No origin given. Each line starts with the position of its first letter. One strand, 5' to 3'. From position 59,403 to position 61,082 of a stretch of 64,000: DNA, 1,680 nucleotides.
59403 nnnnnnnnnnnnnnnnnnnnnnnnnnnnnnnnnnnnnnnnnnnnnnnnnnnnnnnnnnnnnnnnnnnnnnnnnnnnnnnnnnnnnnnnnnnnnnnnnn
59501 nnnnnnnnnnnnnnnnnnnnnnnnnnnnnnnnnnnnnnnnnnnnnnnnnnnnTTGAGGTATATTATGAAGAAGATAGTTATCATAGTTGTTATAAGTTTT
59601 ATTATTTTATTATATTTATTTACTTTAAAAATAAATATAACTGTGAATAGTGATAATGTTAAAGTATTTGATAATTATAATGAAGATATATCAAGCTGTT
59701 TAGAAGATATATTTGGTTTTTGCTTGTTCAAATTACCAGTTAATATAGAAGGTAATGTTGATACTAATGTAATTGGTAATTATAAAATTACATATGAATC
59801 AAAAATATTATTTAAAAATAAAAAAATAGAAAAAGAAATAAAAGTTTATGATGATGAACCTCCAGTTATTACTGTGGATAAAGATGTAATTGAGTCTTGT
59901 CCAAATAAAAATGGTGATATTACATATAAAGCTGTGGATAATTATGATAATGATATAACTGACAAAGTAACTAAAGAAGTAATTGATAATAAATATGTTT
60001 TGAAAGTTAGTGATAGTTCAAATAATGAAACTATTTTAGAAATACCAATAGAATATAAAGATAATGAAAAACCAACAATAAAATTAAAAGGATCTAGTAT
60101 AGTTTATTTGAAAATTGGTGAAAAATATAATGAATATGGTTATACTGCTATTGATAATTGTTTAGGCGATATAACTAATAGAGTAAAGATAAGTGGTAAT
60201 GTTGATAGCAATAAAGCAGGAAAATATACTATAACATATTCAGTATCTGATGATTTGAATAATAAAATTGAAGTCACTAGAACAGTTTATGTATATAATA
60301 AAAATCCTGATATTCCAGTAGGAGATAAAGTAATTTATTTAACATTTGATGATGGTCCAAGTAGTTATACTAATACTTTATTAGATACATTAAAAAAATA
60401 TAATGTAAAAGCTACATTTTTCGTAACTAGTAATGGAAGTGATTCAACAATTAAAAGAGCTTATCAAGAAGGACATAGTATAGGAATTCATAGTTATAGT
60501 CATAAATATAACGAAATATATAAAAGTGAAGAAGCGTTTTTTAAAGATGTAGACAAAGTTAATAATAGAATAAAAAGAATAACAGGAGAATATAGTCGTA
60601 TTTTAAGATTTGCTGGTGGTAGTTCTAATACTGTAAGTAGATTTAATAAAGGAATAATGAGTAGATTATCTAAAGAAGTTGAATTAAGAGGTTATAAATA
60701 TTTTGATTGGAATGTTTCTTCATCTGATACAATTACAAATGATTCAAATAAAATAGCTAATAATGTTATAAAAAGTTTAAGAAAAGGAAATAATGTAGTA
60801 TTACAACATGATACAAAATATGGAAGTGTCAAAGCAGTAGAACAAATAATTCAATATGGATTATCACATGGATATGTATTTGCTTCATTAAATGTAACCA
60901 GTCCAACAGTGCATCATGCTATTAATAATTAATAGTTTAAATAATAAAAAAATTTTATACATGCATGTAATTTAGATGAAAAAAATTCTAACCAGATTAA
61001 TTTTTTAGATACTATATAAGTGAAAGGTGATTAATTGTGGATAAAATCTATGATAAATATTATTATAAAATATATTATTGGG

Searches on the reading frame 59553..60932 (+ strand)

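Call 5: search_protein_families(library=pfam, proteins=[window:59553-60932:+], max_evalue=0.01)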
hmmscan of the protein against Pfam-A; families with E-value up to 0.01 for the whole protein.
window:59553-60932:+ (459 aa): 4 families
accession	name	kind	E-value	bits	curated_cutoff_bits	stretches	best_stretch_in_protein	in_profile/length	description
PF16403.11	Bact_surface_Ig-like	-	6.2e-28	97.1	27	2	176-247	1-71/71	Bacterial surface protein, Ig-like domain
PF01522.26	Polysacc_deac_1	-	8.7e-28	97.2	23.1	1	255-361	3-111/124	Polysaccharide deacetylase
PF07523.18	Big_3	-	4.8e-07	30.4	21.2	1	211-242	37-67/68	Bacterial Ig-like domain (group 3)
PF22537.1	WbmS-like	-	0.00044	20.7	27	1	271-343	11-77/186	Polysaccharide deacetylase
